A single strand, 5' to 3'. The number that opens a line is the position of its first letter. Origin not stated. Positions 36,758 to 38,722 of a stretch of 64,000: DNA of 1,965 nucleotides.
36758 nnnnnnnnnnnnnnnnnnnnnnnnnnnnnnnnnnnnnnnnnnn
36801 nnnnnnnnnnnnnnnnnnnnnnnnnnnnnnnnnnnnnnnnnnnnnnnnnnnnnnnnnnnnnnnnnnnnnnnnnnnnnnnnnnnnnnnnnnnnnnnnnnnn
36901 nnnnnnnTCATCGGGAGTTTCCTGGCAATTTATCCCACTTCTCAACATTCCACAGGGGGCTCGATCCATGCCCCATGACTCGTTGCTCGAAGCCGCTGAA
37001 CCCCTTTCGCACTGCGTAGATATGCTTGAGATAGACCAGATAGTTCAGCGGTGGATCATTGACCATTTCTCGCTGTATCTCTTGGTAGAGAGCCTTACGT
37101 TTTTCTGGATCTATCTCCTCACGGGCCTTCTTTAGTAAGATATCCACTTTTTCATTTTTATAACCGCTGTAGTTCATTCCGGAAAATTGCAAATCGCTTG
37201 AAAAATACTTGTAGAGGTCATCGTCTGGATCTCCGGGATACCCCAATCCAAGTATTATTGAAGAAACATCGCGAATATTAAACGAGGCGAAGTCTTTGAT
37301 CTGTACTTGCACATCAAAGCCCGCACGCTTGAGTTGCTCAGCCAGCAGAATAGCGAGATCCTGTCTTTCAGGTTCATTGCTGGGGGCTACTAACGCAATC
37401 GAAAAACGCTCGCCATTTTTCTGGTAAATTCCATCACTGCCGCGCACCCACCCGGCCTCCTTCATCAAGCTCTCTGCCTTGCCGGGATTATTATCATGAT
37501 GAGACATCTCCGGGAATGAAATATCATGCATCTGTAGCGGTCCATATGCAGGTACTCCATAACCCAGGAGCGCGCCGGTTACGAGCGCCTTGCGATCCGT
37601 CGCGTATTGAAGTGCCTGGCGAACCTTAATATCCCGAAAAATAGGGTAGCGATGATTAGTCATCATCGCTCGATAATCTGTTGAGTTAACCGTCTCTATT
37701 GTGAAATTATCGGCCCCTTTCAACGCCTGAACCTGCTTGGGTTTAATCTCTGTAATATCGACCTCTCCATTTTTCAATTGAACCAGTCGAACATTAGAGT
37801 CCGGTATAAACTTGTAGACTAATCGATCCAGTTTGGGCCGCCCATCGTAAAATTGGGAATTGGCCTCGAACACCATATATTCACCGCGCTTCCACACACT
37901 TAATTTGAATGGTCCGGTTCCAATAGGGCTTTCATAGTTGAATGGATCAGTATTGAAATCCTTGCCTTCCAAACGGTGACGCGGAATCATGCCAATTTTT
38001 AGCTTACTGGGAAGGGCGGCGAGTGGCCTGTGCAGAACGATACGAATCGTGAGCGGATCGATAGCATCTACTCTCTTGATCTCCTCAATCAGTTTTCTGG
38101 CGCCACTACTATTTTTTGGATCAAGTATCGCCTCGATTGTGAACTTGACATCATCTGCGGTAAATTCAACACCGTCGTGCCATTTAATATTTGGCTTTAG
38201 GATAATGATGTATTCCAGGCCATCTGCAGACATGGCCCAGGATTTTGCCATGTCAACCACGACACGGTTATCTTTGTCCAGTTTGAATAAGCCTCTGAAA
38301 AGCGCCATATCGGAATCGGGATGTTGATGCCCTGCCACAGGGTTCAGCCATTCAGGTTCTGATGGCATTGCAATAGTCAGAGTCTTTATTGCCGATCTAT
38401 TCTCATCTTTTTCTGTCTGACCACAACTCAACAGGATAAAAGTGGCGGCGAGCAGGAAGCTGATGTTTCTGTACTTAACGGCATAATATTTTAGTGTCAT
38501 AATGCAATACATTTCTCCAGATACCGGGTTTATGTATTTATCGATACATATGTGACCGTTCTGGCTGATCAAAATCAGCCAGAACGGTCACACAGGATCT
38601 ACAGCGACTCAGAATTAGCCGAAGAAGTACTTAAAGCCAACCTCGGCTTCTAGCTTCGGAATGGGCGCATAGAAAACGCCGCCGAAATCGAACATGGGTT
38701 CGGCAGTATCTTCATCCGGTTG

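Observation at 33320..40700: Low-GC inserted cassette: lipoprotein-anchored family-5 SBP ABC importer plus its own TBDR (candidate nickelophore/opine-metallophore uptake system)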

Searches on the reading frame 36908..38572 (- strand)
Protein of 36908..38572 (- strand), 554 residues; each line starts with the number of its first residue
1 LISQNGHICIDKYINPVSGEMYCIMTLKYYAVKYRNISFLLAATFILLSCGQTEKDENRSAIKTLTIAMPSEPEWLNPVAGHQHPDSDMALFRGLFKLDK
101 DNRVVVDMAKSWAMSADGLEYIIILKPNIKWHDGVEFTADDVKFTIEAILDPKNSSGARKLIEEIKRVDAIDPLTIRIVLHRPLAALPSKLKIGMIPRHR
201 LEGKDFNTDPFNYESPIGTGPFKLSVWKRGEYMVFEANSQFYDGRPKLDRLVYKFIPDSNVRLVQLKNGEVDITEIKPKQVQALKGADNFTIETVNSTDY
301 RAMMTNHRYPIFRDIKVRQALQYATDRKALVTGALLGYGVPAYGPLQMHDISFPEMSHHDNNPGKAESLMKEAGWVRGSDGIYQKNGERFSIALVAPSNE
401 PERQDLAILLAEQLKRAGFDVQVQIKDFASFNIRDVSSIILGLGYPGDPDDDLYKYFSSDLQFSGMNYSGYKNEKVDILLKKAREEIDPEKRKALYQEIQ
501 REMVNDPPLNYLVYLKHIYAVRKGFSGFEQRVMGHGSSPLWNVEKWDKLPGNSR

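Call 4: search_protein_families(library=pfam, proteins=[window:36908-38572:-])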
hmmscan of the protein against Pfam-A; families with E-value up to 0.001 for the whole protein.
window:36908-38572:- (554 aa): 1 family
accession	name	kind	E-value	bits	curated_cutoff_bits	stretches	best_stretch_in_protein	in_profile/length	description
PF00496.27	SBP_bac_5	-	3.4e-86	290.1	32.4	1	104-459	2-363/368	Bacterial extracellular solute-binding proteins, family 5 Middle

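Call 13: find_encoding_contigs(protein=window:36908-38494:-, flank=10000, max_places=6)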
Protein window:36908-38494:- (528 aa): no gene with exactly this product is on record in the collection.

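Call 15: search_protein_families(library=ncbifam, proteins=[window:36908-38500:-], max_evalue=0.00001)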
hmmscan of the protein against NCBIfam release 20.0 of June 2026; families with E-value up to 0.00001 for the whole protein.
window:36908-38500:- (530 aa): 11 families
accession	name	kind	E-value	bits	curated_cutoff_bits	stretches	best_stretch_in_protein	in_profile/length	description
NF045467.1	Opp4A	equivalog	1.3e-58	198.7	650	1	32-518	28-555/556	oligopeptide ABC transporter substrate-binding protein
NF045468.1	Opp5A_nikA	equivalog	1.6e-57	195.1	600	1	25-504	3-472/488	nickel ABC transporter substrate-binding protein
NF011942.0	PRK15413.1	equivalog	2e-50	171.9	594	1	42-504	31-496/512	glutathione ABC transporter substrate-binding protein GsiB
TIGR02294.1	nickel_nikA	equivalog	3.9e-49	167.5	393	1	39-403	6-380/501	nickel ABC transporter substrate-binding protein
NF047575.1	opine_bind_CntA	exception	3.4e-37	128.2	800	1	13-411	9-421/535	staphylopine-dependent metal ABC transporter substrate-binding lipoprotein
NF043070.1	DppA_dipep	equivalog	6e-36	124.1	1005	1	39-503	29-518/535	dipeptide ABC transporter periplasmic-binding protein DppA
TIGR04028.1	SBP_KPN_01854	hypoth_equivalog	2.5e-31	108.8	468.5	1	84-510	48-499/509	TIGR04028 family ABC transporter substrate-binding protein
NF007287.0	PRK09755.1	equivalog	2.9e-18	66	1098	1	65-503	61-515/535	ABC transporter substrate-binding protein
NF011684.0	PRK15104.1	equivalog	1.8e-17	63.3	947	1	44-497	44-517/543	oligopeptide ABC transporter substrate-binding protein OppA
NF011689.0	PRK15109.1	equivalog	3e-17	62.5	560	1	78-505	77-524/547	ABC transporter substrate-binding protein SapA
NF010149.0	PRK13626.1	equivalog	2e-08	33.4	476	1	67-239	150-311/552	HTH-type transcriptional regulator SgrR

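Call 16: find_homologous_proteins(query=window:36908-38500:-, max_evalue=1e-10)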
Query window:36908-38500:- (530 aa): 1650 proteins with E <= 1e-10 among 8000 candidates; the best 120 are listed.
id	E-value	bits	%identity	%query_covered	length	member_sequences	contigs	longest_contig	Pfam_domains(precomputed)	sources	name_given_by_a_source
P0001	0.0e+0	1217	100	100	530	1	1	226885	PF00496.28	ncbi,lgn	-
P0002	1.1e-281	953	78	96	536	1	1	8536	PF00496.28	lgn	-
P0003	4.2e-211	720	59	96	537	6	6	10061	PF00496.28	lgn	-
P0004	6.5e-209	713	60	95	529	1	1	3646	PF00496.28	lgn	-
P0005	1.7e-206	705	60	97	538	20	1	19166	PF00496.28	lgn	-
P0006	1.1e-205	703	62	91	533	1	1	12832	PF00496.28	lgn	-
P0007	1.2e-205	702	58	96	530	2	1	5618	PF00496.28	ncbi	-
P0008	2.0e-205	702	58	96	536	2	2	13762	PF00496.28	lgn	-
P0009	2.4e-205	701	59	95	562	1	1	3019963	PF00496.28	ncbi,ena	-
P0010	3.5e-205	701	58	97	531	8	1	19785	PF00496.28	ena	-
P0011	2.1e-203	695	59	94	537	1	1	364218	PF00496.28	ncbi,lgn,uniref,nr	ncbi:peptide/nickel transport system substrate-binding protein [Nitrosospira sp. Nl5]|uniref:ABC tra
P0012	3.4e-203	694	58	96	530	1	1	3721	PF00496.28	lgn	-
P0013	3.5e-203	694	59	94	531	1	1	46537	PF00496.28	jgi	jgi:peptide/nickel transport system substrate-binding protein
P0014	1.1e-202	693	58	96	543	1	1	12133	PF00496.28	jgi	jgi:peptide/nickel transport system substrate-binding protein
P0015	2.4e-202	692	60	92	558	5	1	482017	PF00496.28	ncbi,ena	-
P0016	2.4e-201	688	58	96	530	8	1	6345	PF00496.28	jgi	jgi:peptide/nickel transport system substrate-binding protein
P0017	3.1e-201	688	56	97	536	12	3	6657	PF00496.28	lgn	-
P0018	5.2e-200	684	57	97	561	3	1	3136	PF00496.28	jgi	jgi:peptide/nickel transport system substrate-binding protein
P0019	2.3e-199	682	60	92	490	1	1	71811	PF00496.28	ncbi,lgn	-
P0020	2.5e-199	682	58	94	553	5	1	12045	PF00496.28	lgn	-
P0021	3.4e-199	681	55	98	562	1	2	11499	PF00496.28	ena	-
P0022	4.0e-199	681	57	97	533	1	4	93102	PF00496.28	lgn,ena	-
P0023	5.6e-199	680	57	96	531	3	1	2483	PF00496.28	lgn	-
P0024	5.4e-198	677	58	91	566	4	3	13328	PF00496.28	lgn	-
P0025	6.5e-198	677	55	97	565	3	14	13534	PF00496.28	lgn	-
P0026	1.4e-197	676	58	96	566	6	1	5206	PF00496.28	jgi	jgi:peptide/nickel transport system substrate-binding protein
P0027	1.9e-197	675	56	98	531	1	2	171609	PF00496.28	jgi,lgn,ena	-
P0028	1.0e-196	673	56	97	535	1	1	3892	PF00496.28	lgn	-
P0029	3.7e-196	671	56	99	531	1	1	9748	PF00496.28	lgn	-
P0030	6.1e-196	670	54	100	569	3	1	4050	PF00496.28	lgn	-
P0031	7.2e-196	670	57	96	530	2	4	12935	PF00496.28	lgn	-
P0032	1.7e-195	669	56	95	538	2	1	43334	PF00496.28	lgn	-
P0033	1.8e-195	669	56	96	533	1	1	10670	PF00496.28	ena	-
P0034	2.1e-195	669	56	97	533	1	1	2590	PF00496.28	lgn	-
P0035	2.6e-195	668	56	95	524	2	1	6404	PF00496.28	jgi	jgi:peptide/nickel transport system substrate-binding protein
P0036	3.0e-195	668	57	92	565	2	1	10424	PF00496.28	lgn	-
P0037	2.1e-194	665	58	91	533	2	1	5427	PF00496.28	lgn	-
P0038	4.7e-194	664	57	94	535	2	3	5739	PF00496.28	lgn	-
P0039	4.9e-194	664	56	97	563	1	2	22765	PF00496.28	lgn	-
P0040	5.5e-194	664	56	98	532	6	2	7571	PF00496.28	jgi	jgi:peptide/nickel transport system substrate-binding protein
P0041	1.4e-193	663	57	94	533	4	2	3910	PF00496.28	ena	-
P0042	4.5e-193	661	58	94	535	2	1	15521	PF00496.28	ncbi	-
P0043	7.5e-193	660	57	94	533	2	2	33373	PF00496.28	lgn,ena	-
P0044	2.6e-192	658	54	97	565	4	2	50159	PF00496.28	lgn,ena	-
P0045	9.5e-192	657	55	96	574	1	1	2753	PF00496.28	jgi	-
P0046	4.1e-191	654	57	92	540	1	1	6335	PF00496.28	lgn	-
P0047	1.0e-190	653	55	96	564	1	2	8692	PF00496.28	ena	-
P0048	5.4e-190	651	56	96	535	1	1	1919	PF00496.28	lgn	-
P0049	2.0e-189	649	55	92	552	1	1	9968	PF00496.28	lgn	-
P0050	3.0e-189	648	55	92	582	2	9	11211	PF00496.28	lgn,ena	-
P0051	4.0e-188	645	53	98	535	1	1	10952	PF00496.28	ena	-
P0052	4.9e-188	644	53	98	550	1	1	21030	PF00496.28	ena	-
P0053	1.2e-187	643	56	91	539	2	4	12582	PF00496.28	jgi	jgi:peptide/nickel transport system substrate-binding protein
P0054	2.4e-185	635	56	91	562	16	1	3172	PF00496.28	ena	-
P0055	1.1e-184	633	54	93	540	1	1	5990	PF00496.28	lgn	-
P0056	2.3e-184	632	51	100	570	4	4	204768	PF00496.28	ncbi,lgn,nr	ncbi:MAG: ABC transporter substrate-binding protein [Sinobacteraceae bacterium]|nr:ABC transporter s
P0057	2.5e-183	629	53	94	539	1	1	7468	PF00496.28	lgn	-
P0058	9.1e-183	627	52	94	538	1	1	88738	PF00496.28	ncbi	-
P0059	1.8e-182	626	54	96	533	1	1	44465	PF00496.28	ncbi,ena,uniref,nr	ncbi:ABC transporter substrate-binding protein [Thiomicrorhabdus sp.]|uniref:ABC transporter substra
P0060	6.6e-173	594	55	89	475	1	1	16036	PF00496.28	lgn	-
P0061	2.3e-166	573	54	84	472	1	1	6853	PF00496.28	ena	-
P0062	1.5e-146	507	61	68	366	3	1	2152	PF00496.28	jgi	jgi:peptide/nickel transport system substrate-binding protein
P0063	2.0e-143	497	60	68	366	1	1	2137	PF00496.28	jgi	jgi:peptide/nickel transport system substrate-binding protein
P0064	7.7e-135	469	58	63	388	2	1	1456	PF00496.28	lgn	-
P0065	3.4e-134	467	43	97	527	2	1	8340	PF00496.28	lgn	-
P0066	4.7e-133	463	43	97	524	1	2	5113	PF00496.28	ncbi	ncbi:MAG: ABC transporter substrate-binding protein [Desulfotomaculales bacterium]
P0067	6.9e-130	452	45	91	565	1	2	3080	PF00496.28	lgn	-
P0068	1.4e-127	445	41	95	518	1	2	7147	PF00496.28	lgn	-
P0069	2.0e-127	444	57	61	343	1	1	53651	PF00496.28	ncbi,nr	ncbi:MAG: hypothetical protein IDH49_09310 [Gammaproteobacteria bacterium]|nr:hypothetical protein [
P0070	8.4e-122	426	36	89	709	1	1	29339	PF00496.28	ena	-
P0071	4.7e-120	420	41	95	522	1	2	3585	PF00496.28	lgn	-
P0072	8.7e-119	416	41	98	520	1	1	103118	PF00496.28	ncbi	-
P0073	9.9e-119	416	41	96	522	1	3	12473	PF00496.28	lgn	-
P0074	4.9e-114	400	39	96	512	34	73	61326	PF00496.28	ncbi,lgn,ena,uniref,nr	ncbi:ABC transporter substrate-binding protein [uncultured Clostridium sp.]|uniref:ABC transporter s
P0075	3.7e-113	397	38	97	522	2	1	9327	PF00496.28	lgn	-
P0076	1.8e-112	395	37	97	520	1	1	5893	PF00496.28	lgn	-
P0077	3.5e-112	394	38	98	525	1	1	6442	PF00496.28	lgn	-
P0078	8.2e-112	393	59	57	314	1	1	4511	PF00496.28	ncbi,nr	ncbi:MAG: ABC transporter substrate-binding protein, partial [Pseudomonadales bacterium]|nr:ABC tran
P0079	5.2e-110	387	36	98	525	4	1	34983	PF00496.28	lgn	-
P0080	1.4e-109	385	37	94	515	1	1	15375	PF00496.28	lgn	-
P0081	4.2e-109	384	36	97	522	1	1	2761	PF00496.28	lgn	-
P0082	2.2e-108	381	39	89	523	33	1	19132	PF00496.28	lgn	-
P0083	1.6e-107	379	35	96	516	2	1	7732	PF00496.28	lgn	-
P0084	2.2e-107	378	37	96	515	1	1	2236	PF00496.28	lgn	-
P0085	5.3e-107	377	35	97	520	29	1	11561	PF00496.28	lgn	-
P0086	8.3e-107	376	37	97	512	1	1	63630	PF00496.28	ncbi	-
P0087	2.6e-106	375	37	98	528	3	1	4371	PF00496.28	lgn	-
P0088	4.3e-106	374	36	95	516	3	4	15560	PF00496.28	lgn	-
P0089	4.7e-106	374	39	94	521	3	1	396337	PF00496.28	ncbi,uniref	ncbi:ABC transporter substrate-binding protein [Actinomadura sp. NPDC047616]|uniref:ABC transporter 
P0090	7.5e-106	373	39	89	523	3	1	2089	PF00496.28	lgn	-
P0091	2.6e-105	371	37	98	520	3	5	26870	PF00496.28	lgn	-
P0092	9.0e-105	370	37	92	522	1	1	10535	PF00496.28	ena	-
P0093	1.2e-104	369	36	96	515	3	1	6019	PF00496.28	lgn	-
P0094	1.3e-104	369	38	89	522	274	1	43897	PF00496.28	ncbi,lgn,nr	ncbi:TPA: ABC transporter substrate-binding protein [Clostridioides difficile]|nr:ABC transporter su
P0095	3.2e-104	368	36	96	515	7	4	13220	PF00496.28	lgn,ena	-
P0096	5.1e-104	367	37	96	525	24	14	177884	PF00496.28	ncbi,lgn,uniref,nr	ncbi:Oligopeptide-binding protein AppA precursor [uncultured Clostridium sp.]|uniref:ABC transporter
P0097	1.4e-103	366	36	96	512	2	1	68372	PF00496.28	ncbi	-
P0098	6.6e-103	363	37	98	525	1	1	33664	PF00496.28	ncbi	ncbi:MAG: ABC transporter substrate-binding protein [Sarcina sp.]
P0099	2.0e-102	362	36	96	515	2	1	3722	PF00496.28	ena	-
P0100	1.6e-101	359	36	97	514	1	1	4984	PF00496.28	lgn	-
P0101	3.0e-101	358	36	97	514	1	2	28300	PF00496.28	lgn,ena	-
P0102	5.2e-101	357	36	97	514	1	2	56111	PF00496.28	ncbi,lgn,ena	-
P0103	5.6e-101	357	36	97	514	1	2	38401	PF00496.28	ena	-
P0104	7.7e-101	357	36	97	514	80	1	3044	PF00496.28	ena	-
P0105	1.1e-100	356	36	95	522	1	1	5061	PF00496.28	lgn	-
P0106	1.1e-100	356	36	97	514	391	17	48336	PF00496.28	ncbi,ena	-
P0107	1.1e-100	356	36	97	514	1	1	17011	PF00496.28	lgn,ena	-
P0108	1.2e-100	356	36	97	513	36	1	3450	PF00496.28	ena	-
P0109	1.3e-100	356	35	97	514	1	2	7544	PF00496.28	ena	-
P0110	1.3e-100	356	35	97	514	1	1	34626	PF00496.28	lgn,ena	-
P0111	1.3e-100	356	35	97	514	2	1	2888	PF00496.28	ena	-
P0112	1.5e-100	356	36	97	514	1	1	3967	PF00496.28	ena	-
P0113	1.7e-100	355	36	95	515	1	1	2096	PF00496.28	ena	-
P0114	1.8e-100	355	35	97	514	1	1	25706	PF00496.28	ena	-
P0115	1.8e-100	355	35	97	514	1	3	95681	PF00496.28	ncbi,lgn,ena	-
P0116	1.8e-100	355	35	97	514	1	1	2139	PF00496.28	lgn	-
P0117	1.8e-100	355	35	97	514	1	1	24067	PF00496.28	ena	-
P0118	2.0e-100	355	36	97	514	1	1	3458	PF00496.28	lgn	-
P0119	2.0e-100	355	36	97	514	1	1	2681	PF00496.28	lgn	-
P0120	2.0e-100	355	36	97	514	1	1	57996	PF00496.28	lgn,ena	-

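Call 17: search_solved_structures(query=window:36908-38500:-, max_evalue=0.00001)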
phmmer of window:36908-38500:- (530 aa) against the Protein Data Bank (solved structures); distinct sequences matched with E-value up to 0.00001: 100 (the best 60 are shown).
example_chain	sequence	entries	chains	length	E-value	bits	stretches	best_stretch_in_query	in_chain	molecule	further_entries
8efz_A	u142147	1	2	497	5e-110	371.9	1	37-523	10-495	Extracellular solute-binding protein family 5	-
4oet_A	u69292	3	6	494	4.9e-101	342.3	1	40-524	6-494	Putative peptide ABC-transport system periplasmic peptide-binding protein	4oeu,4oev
1xoc_A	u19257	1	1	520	4.2e-63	217.1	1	47-522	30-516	Oligopeptide-binding protein appA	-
6hlx_A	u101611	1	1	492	7.6e-49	170.1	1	40-505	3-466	AgaA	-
5isu_A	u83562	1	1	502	9e-49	169.8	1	41-503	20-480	Lmo0135 protein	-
6i3g_A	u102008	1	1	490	1.1e-45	159.7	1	71-524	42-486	ABC transporter, substrate-binding protein, family 5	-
1uqw_A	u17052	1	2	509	2.6e-41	145.2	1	37-504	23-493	PUTATIVE BINDING PROTEIN YLIB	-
3ry3_A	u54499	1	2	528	9.2e-39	136.8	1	36-473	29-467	Putative solute-binding protein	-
4ofl_A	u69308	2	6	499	2.2e-38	135.5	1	39-473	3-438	Extracytoplasmic Nickel-Binding Protein YpYntA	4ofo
5u4o_A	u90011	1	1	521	1.2e-36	129.8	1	40-504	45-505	ABC transporter substrate-binding protein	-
3tpa_A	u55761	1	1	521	1.3e-36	129.7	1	79-511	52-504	Heme-binding protein A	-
6tfq_A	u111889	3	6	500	1.7e-36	129.3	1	79-482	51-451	ABC transporter substrate-binding protein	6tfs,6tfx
3m8u_A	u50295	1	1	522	1.2e-35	126.5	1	80-507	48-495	Heme-binding protein A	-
7kz8_A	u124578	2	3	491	2.9e-35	125.3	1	36-511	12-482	Peptide/nickel transport system substrate-binding protein AapF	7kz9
8z1y_F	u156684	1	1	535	2.2e-34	122.3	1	38-506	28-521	Dipeptide-binding protein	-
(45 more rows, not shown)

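Call 18: find_encoding_contigs(protein=P0001, flank=10000, max_places=4)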
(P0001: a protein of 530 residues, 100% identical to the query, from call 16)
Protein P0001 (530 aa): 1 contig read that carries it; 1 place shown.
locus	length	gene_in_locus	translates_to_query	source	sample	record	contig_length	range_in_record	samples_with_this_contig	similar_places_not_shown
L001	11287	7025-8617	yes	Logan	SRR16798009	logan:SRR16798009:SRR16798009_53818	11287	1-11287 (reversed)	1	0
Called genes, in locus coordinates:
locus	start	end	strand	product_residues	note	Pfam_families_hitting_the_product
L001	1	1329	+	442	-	?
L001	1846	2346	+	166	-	PF07715:Plug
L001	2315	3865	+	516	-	PF00593:TonB_dep_Rec_b-barrel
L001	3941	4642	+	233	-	PF10670:DUF4198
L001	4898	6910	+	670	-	PF07715:Plug, PF00593:TonB_dep_Rec_b-barrel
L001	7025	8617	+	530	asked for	PF00496:SBP_bac_5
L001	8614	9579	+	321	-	PF19300:BPD_transp_1_N, PF00528:BPD_transp_1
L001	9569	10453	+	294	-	PF12911:OppC_N (weak), PF00528:BPD_transp_1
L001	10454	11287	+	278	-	?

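Call 19: find_encoding_contigs(protein=P0002, flank=10000, max_places=3)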
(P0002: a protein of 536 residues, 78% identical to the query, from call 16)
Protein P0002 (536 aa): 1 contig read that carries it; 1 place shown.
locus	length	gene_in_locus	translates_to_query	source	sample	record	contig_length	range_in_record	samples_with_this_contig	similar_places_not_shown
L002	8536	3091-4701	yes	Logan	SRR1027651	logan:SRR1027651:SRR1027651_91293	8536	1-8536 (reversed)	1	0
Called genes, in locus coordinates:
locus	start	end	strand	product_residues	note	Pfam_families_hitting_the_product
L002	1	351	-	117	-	?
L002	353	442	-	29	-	PF09604:Potass_KdpF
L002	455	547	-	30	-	-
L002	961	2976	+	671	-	PF07715:Plug, PF00593:TonB_dep_Rec_b-barrel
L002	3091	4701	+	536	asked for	PF00496:SBP_bac_5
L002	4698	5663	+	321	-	PF19300:BPD_transp_1_N, PF00528:BPD_transp_1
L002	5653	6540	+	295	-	PF12911:OppC_N (weak), PF00528:BPD_transp_1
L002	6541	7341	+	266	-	PF00005:ABC_tran, PF13304:AAA_21 (faint)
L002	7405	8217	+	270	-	PF00005:ABC_tran, PF13166:AAA_13 (faint), PF13304:AAA_21 (faint)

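Call 20: find_encoding_contigs(protein=P0011, flank=10000, max_places=3)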
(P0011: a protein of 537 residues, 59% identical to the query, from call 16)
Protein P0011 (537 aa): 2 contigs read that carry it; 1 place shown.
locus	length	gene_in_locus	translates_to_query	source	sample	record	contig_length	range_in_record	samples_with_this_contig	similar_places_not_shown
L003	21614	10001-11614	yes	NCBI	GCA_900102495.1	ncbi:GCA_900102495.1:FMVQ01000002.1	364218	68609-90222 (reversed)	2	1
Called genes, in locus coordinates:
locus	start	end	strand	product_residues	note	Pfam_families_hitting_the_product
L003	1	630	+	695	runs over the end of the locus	PF03707:MHYT, PF00990:GGDEF, PF00563:EAL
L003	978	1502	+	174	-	PF13628:DUF4142, PF03713:DUF305 (faint)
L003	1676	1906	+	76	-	-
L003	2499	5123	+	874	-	PF00672:HAMP, PF00989:PAS (weak), PF08448:PAS_4 (weak), PF13188:PAS_8 (weak), PF13426:PAS_9, PF08447:PAS_3 (weak), PF00990:GGDEF, PF00563:EAL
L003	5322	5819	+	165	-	-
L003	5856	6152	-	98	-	-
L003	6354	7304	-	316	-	PF00950:ABC-3, PF01032:FecCD (weak)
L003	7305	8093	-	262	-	PF00005:ABC_tran, PF13304:AAA_21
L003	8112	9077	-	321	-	PF01297:ZnuA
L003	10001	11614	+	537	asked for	PF00496:SBP_bac_5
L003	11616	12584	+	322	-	PF19300:BPD_transp_1_N, PF00528:BPD_transp_1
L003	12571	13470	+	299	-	PF12911:OppC_N (weak), PF00528:BPD_transp_1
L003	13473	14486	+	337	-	PF00005:ABC_tran, PF02463:SMC_N (weak), PF13304:AAA_21 (weak), PF08352:oligo_HPY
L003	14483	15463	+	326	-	PF00005:ABC_tran, PF13401:AAA_22 (faint), PF13304:AAA_21 (faint), PF08352:oligo_HPY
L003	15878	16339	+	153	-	PF01402:RHH_1, PF08753:NikR_C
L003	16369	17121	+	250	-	PF00484:Pro_CA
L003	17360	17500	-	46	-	-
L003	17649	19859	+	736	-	PF07715:Plug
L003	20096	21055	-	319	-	PF03253:UT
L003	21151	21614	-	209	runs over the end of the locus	PF02492:cobW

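Call 75: predict_structure(alignment_id=A2)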
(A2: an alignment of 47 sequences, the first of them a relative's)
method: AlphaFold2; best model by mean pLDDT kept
length: 530 residues; sequences in the alignment: 47
mean_pLDDT: 91.1   pTM: 0.85
mean pLDDT of the five models: 91.1, 89.9, 89.3, 88.3, 85.6
residues with pLDDT >= 90: 414; 70-90: 85; 50-70: 19; < 50: 12
segments of 3 or more residues with pLDDT < 50: 27-35
pLDDT, mean of each block of 10 residues (from residue 1): 64 79 55 63 90 78 83 94 98 98 98 98 94 87 98 98 94 95 88 94 93 96 96 94 95 93 89 96 94 98 97 96 92 93 98 96 96 93 98 98 92 95 91 82 89 96 96 96 96 95 92 88 77
secondary structure, 60 per line:
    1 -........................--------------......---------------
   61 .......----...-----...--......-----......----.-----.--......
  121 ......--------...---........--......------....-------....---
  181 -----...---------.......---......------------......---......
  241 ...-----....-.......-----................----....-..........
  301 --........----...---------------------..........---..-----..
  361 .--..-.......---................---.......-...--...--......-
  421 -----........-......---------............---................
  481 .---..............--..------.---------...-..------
elements in order: H2-25 E40-45 H61-67 E72-74 E80-82 E85-90 E96-101 H115-126 E141-148 E151-156 H163-166 H174-177 E198-204 E208-213 E226-231 H235-243 E249-252 H254-260 E266-281 H286-289 H291-300 H303-310 E315-317 H339-348 E359-361 E367-373 H377-392 E396-402 E414-419 H426-433 H435-440 H450-461 H465-481 E485-498
